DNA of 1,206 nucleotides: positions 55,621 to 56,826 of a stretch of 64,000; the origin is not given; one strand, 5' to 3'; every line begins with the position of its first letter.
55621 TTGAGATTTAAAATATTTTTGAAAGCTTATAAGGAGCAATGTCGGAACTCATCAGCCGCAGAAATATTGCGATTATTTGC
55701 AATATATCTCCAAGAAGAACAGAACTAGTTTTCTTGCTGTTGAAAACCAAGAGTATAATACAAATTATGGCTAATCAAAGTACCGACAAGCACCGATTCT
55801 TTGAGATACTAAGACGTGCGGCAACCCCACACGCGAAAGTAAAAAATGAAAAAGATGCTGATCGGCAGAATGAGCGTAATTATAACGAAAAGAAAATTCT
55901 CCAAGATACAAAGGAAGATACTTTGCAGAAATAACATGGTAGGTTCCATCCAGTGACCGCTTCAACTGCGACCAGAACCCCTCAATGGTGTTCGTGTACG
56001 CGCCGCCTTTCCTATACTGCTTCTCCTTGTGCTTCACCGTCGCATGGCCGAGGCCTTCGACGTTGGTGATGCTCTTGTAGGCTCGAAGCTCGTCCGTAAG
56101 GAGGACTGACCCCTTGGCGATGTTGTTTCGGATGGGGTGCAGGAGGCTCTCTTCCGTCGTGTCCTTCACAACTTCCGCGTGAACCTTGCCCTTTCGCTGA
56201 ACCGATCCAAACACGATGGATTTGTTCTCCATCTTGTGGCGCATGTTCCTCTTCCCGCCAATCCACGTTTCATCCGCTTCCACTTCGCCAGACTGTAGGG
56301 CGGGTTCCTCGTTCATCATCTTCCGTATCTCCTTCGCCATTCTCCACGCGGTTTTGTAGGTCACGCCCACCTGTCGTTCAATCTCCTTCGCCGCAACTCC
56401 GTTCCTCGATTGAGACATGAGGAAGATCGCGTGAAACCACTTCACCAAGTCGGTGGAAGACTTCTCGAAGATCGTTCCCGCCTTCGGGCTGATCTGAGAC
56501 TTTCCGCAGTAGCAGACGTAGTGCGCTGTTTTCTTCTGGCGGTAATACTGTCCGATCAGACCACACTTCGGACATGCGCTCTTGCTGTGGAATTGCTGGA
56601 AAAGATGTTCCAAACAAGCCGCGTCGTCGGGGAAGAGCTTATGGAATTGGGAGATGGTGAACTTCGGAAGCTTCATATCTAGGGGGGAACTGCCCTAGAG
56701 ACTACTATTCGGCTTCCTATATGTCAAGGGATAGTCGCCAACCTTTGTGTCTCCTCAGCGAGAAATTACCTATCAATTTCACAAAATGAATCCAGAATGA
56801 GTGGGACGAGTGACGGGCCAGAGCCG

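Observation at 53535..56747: Recently inserted IS1595-family transposon with intact IRs, 8-bp target duplication and 2 kb of cargo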

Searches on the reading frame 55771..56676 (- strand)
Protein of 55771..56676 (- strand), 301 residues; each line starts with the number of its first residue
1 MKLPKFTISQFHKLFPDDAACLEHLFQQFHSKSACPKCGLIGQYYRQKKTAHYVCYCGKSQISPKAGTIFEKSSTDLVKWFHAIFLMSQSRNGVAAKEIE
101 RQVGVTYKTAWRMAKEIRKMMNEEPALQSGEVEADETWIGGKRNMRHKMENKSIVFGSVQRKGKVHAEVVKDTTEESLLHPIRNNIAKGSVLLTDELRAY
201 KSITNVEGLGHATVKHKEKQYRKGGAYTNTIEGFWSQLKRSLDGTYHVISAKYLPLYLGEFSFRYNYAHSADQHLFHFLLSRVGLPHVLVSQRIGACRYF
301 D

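Call 6: search_protein_families(library=pfam, proteins=[window:55771-56676:-], max_evalue=0.1)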
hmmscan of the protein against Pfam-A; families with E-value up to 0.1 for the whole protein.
window:55771-56676:- (301 aa): 2 families
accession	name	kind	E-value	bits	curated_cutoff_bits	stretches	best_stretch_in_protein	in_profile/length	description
PF12762.13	DDE_Tnp_IS1595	-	5.8e-38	130.7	27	1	129-266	3-153/153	ISXO2-like transposase domain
PF12760.12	Zn_ribbon_IS1595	-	0.0095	16.3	25.4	1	16-56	1-41/46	Transposase zinc-ribbon domain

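Call 8: search_protein_families(library=ncbifam, proteins=[window:55771-56676:-], max_evalue=0.1)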
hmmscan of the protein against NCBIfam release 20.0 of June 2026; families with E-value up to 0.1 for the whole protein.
window:55771-56676:- (301 aa): 3 families
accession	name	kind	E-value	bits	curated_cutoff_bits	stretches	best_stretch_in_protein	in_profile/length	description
NF033547.1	transpos_IS1595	equivalog_domain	7.2e-57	192.7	75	1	73-267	2-214/215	IS1595 family transposase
NF033558.1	transpos_IS1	equivalog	0.0011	18.9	100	1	90-241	52-192/199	IS1 family transposase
NF040494.1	nitrored_ArsF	subfamily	0.09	13.2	60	0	28-84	5-61/106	nitrophenyl compound nitroreductase subunit ArsF family protein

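Call 9: search_protein_families(library=padloc, proteins=[window:55771-56676:-], max_evalue=0.1)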
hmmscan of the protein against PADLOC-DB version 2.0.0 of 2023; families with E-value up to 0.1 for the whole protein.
window:55771-56676:- (301 aa): 0 families

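Call 10: find_encoding_contigs(protein=window:55771-56676:-, flank=10000, max_places=10)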
Protein window:55771-56676:- (301 aa): no gene with exactly this product is on record in the collection.

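Call 11: find_homologous_proteins(query=window:55771-56676:-, max_evalue=1e-10)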
Query window:55771-56676:- (301 aa): 7809 proteins with E <= 1e-10 among 8000 candidates; the best 120 are listed.
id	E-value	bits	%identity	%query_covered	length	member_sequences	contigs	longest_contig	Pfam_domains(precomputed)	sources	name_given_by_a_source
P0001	1.2e-179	614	89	99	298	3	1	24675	PF12762.14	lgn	-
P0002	4.3e-160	550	80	99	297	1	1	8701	PF12762.14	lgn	-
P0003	1.8e-148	512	74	99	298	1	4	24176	PF12762.14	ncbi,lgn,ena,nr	ncbi:MAG: ISSpo3, transposase [Candidatus Peregrinibacteria bacterium Greene1014_49]|nr:MAG: ISSpo3,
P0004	2.9e-137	475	69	100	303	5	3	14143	PF12762.14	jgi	jgi:transposase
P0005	5.9e-137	474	70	95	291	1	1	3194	PF12762.14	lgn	-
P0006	1.9e-136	472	68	99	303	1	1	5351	PF12762.14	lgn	-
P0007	5.2e-135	468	67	99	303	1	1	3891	PF12762.14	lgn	-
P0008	5.4e-134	464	67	99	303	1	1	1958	PF12762.14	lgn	-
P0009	4.1e-133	461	67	99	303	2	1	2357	PF12762.14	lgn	-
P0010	8.6e-133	460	68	96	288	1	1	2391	PF12762.14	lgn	-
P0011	1.3e-132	460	65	99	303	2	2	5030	PF12762.14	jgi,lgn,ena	-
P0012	3.6e-131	455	64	99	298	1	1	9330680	PF12762.14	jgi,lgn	jgi:transposase-like protein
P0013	1.3e-129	450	64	99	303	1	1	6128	PF12762.14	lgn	-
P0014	3.4e-128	445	67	95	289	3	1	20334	PF12762.14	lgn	-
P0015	1.6e-127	443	66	96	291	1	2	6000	PF12762.14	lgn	-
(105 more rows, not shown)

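Call 13: find_encoding_contigs(protein=P0001, flank=10000, max_places=5)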
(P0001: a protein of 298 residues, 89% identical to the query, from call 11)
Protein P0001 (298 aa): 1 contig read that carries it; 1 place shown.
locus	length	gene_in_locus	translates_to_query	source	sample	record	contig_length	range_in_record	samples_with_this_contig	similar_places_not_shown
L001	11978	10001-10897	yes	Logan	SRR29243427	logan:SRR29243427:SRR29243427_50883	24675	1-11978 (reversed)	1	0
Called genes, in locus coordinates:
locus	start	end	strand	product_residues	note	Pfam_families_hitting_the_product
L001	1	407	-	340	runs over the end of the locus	-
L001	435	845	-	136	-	-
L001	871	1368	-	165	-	-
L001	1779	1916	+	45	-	-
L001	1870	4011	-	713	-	-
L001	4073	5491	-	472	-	-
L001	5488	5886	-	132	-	-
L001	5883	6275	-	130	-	PF16677:GP3_package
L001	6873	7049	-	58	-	-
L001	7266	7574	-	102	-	-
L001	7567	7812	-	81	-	-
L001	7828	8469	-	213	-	-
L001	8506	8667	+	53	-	-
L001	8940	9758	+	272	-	PF00149:Metallophos (weak)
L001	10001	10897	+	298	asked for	PF12762:DDE_Tnp_IS1595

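Call 14: find_encoding_contigs(protein=P0002, flank=10000, max_places=5)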
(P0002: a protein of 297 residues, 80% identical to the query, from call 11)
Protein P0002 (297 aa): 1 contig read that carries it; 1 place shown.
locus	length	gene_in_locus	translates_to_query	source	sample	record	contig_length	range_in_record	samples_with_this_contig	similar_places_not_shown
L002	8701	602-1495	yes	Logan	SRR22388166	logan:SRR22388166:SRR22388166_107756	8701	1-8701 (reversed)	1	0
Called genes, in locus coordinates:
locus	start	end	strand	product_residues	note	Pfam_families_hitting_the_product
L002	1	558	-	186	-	?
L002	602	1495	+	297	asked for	PF12762:DDE_Tnp_IS1595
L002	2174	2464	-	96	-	-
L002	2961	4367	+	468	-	-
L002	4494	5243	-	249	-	PF00395:SLH (weak)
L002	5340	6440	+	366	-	-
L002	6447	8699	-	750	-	?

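Call 15: find_encoding_contigs(protein=P0003, flank=10000, max_places=5)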
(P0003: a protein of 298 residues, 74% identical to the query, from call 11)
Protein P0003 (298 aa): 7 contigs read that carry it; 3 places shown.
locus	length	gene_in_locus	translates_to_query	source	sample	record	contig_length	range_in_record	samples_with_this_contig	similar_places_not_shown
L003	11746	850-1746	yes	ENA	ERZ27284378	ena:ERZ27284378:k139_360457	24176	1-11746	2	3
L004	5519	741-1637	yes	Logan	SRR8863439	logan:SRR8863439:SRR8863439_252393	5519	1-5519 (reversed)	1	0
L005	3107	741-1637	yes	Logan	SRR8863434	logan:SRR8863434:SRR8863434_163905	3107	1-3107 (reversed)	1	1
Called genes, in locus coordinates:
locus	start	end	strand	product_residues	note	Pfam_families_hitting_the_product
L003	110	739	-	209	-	-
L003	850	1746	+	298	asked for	PF12762:DDE_Tnp_IS1595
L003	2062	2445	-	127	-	-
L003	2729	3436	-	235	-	-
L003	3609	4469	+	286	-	PF07224:Chlorophyllase, PF01738:DLH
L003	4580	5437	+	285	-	-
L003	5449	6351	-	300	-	PF00903:Glyoxalase (weak), PF06983:3-dmu-9_3-mt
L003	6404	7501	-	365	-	PF00089:Trypsin, PF13365:Trypsin_2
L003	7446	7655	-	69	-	-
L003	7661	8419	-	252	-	PF00395:SLH (weak)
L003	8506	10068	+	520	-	-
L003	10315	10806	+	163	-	PF08843:AbiEii, PF19502:DUF6036 (faint)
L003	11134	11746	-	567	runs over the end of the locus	PF03235:GmrSD_N, PF07510:GmrSD_C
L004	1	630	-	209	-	?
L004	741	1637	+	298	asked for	PF12762:DDE_Tnp_IS1595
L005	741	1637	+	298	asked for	PF12762:DDE_Tnp_IS1595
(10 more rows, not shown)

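Call 29: find_related_loci(query=A1, collection=genome_contigs, flank=7000)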
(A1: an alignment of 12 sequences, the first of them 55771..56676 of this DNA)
Query A1 (301 aa) in genome_contigs; peptide patterns used: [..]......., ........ (x = any residue, [..] = any of these).
600 stretches matched a pattern (row limit reached: there are more); 593 encode a relative of the query (tblastn E <= 1e-3); the best 80 are kept; 80 distinct loci.
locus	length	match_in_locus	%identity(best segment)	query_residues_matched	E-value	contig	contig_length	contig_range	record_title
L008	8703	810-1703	74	1-298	2e-154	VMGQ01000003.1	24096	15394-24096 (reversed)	MAG: Candidatus Peregrinibacteria bacterium Greene1014_49 Greene101449_scaffold_1199, whole genome shotgun sequence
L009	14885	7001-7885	66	1-295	9e-138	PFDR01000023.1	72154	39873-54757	MAG: Candidatus Peregrinibacteria bacterium CG10_big_fil_rev_8_21_14_0_10_49_10 CG10_8_21_14_0.10_scaffold_224_c, whole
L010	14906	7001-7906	63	1-298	2e-122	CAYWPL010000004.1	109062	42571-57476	MAG TPA_asm: uncultured Candidatus Peribacteria bacterium isolate SRP192515_co2_160 genome assembly, contig: NODE_101_le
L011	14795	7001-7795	51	5-267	1e-82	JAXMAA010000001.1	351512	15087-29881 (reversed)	MAG: Candidatus Saccharimonadales bacterium isolate STL-PAT16 C2.208.fa-1, whole genome shotgun sequence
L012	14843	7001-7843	50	1-282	7e-82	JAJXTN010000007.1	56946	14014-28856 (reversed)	MAG: bacterium isolate BP4.bin56 NODE_489_length_56946_cov_3.346592, whole genome shotgun sequence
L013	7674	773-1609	51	1-271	2e-81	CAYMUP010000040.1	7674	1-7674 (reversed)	MAG TPA_asm: uncultured Candidatus Saccharibacteria bacterium isolate SRP286056_co1_462 genome assembly, contig: NODE_12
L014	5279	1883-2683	49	3-266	1e-79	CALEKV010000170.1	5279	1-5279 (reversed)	MAG TPA_asm: uncultured Candidatus Saccharibacteria bacterium isolate SRR3330208_bin.157_CONCOCT_v1.1_MAG genome assembl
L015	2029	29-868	49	5-280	2e-80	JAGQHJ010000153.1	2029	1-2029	MAG: Cyanobacteria bacterium HKST-UBA04 NODE_154_length_2029_cov_2.791496, whole genome shotgun sequence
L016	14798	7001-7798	46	3-266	1e-76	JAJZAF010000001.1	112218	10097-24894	MAG: bacterium isolate FK5.bin85 NODE_139_length_112218_cov_1.941405, whole genome shotgun sequence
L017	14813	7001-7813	47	1-271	6e-76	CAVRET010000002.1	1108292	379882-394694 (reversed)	MAG: uncultured bacterium isolate MFD04463.bin.1.58 genome assembly, contig: contig_10051, whole genome shotgun sequence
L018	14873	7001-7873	44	3-283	1e-75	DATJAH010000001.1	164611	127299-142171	MAG TPA_asm: Anaerolineales bacterium isolate SMAG_U15322 k141_1612950, whole genome shotgun sequence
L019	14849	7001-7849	43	2-283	1e-72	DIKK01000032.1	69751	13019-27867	MAG TPA_asm: Dehalococcoidia bacterium UBA5620 UBA5620_contig_48145, whole genome shotgun sequence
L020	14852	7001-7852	44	6-286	9e-72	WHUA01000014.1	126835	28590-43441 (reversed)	MAG: Alphaproteobacteria bacterium isolate Dino_bin54 k141_100206_length_126835_cov_36.0032, whole genome shotgun sequen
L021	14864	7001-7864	44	5-284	1e-71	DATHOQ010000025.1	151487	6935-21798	MAG TPA_asm: Terriglobales bacterium isolate SMAG_U12688 k141_91585, whole genome shotgun sequence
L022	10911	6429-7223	46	6-266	5e-71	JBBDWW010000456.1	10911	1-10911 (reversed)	MAG: Dongiaceae bacterium isolate LejiaD_64_10 Lejia_D_9160_length_10911_cov_6, whole genome shotgun sequence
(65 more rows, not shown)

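Call 38: search_protein_families(library=pfam, alignment_id=A2, max_evalue=0.001)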
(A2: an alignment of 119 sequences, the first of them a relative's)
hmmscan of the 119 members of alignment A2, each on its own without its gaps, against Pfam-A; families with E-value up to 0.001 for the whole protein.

A. member 1, L002:1707-1934:+ (76 aa): 0 families

B. families by the number of members that match (of 119 scanned): 70 families (the first 25 are shown)
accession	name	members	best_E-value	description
PF13814.12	Replic_Relax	3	7.5e-15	Replication-relaxation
PF12686.12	DUF3800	3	1.5e-10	Protein of unknown function (DUF3800)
PF13365.12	Trypsin_2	3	0.00017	Trypsin-like peptidase domain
PF12762.13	DDE_Tnp_IS1595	2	8.1e-45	ISXO2-like transposase domain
PF12760.12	Zn_ribbon_IS1595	2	8.9e-10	Transposase zinc-ribbon domain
PF13238.12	AAA_18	2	4.9e-06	AAA domain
PF00106.31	adh_short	1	1.4e-53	short chain dehydrogenase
PF00294.29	PfkB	1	6.5e-37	pfkB family carbohydrate kinase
PF13561.12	adh_short_C2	1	7e-36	Enoyl-(Acyl carrier protein) reductase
PF02384.22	N6_Mtase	1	3e-31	N-6 DNA Methylase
PF18931.5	DUF5680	1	4.4e-31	Domain of unknown function (DUF5680)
PF02452.23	PemK_toxin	1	8.6e-30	PemK-like, MazF-like toxin of type II toxin-antitoxin system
PF03479.20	PCC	1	2e-29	Plants and Prokaryotes Conserved (PCC) domain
PF06114.19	Peptidase_M78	1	3.6e-21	IrrE N-terminal-like domain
PF09954.14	DUF2188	1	9.5e-20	Uncharacterized protein conserved in bacteria (DUF2188)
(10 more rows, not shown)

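Call 54: search_protein_families(library=phrogs, proteins=[window:55771-56676:-], max_evalue=0.01)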
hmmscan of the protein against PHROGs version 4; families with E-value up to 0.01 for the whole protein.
window:55771-56676:- (301 aa): 3 families
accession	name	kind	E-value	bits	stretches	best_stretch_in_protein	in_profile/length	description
phrog_25593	-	unknown function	1e-32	114.6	2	7-148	13-160/344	-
phrog_13752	-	unknown function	9.9e-19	68.6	1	152-273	3-121/131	-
phrog_9697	-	unknown function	3.9e-16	60.2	1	96-221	25-155/164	-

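Call 57: find_related_loci(query=window:55771-56676:-, collection=viral_contigs, flank=7000)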
Query window:55771-56676:- (301 aa) in viral_contigs; peptide patterns used: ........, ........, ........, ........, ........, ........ (x = any residue, [..] = any of these).
31 stretches matched a pattern; 18 encode a relative of the query (tblastn E <= 1e-3); 18 distinct loci.
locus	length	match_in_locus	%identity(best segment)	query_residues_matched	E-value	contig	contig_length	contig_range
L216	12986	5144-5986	48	5-284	8e-79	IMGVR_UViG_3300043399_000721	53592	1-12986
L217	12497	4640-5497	46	5-290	2e-77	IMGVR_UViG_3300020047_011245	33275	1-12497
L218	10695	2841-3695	46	5-288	8e-73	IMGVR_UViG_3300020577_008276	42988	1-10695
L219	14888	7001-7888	45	3-297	5e-72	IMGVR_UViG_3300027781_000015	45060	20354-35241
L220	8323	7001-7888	45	3-297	5e-72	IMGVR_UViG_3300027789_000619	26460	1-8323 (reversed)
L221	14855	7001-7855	45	5-288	1e-70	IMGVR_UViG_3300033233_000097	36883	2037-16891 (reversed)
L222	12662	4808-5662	46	5-288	3e-70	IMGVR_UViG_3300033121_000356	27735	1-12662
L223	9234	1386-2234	40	2-283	8e-70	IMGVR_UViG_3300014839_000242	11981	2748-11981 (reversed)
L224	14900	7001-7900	38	6-266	3e-60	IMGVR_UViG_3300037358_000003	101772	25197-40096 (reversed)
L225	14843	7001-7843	48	5-284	8e-79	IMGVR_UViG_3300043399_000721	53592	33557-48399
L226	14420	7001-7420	59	5-143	9e-47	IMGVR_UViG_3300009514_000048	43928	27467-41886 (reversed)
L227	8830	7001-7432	51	5-147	8e-40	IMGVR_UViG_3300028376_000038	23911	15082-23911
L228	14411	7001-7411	52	3-138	2e-39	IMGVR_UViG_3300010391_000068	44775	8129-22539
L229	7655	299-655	55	5-124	7e-37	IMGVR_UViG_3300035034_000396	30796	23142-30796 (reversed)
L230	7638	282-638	55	5-124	1e-36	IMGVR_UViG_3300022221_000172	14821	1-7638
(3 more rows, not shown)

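Call 87: search_dna_similar(query=window:55771-56676:-, collection=plasmids, mode=protein, max_rows=12)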
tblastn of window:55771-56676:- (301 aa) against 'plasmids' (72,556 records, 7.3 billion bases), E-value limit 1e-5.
Records with a match: 371; places in all: 528; records where one place covers at least 80% of the query: 246.
Best place of each record, by identity: <60% 371.
By first word of the organism name: Sinorhizobium 33; Pseudosulfitobacter 30; Ralstonia 29; Xanthomonas 18; Aeromonas 17; Mesorhizobium 12; Haloarcula 9; Bacteroides 8; Acidiphilium 8; Rhizobium 8; and 94 more.
By predicted mobility (MOB-suite, as given by PLSDB): non-mobilizable 201; conjugative 115; mobilizable 55.
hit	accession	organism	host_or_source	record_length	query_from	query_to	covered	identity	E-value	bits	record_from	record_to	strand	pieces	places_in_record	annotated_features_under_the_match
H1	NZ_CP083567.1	Sulfitobacter sp. W027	-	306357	3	298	98%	44.7%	6e-66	230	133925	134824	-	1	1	IS1595 family transposase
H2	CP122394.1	Geminicoccaceae bacterium SCSIO 64248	Montipora informis (coral)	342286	5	286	94%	37.2%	3e-53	194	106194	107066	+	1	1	IS1595 family transposase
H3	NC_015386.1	Treponema succinifaciens DSM 2489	colon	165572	7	271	88%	36.2%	2e-39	154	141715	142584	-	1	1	IS1595 family transposase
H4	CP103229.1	Bacteroides faecis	Homo sapiens,cell culture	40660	8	280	91%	35.0%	6e-41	158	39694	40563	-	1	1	IS1595 family transposase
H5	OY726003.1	Phocaeicola massiliensis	-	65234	1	264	88%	35.2%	2e-40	157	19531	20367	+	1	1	record has no annotation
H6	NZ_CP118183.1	Entomospira culicis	Culex pipiens,cell culture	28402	15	266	84%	36.6%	1e-43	166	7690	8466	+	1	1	IS1595 family transposase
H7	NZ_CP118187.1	Entomospira culicis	Culex pipiens,cell culture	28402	15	266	84%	36.6%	1e-43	166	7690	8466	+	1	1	IS1595 family transposase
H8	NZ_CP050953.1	Rhodococcus sp. DMU1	cell culture,activated sludge in our lab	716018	1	270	90%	33.9%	5e-39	152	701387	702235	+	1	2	IS1595 family transposase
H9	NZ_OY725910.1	Bacteroides finegoldii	-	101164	8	266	86%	35.0%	7e-39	152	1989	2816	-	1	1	none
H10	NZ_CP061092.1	Roseomonas marmotae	Marmota himalayana,pure culture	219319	18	266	83%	36.3%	4e-36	144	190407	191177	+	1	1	IS1595 family transposase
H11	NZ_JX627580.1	Methylobacterium oryzae CBMB20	-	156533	3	266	88%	34.0%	4e-34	138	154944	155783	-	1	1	IS1595 family transposase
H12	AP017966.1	Candidatus Megaera polyxenophila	-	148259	10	266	85%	34.9%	3e-43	164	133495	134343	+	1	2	transposase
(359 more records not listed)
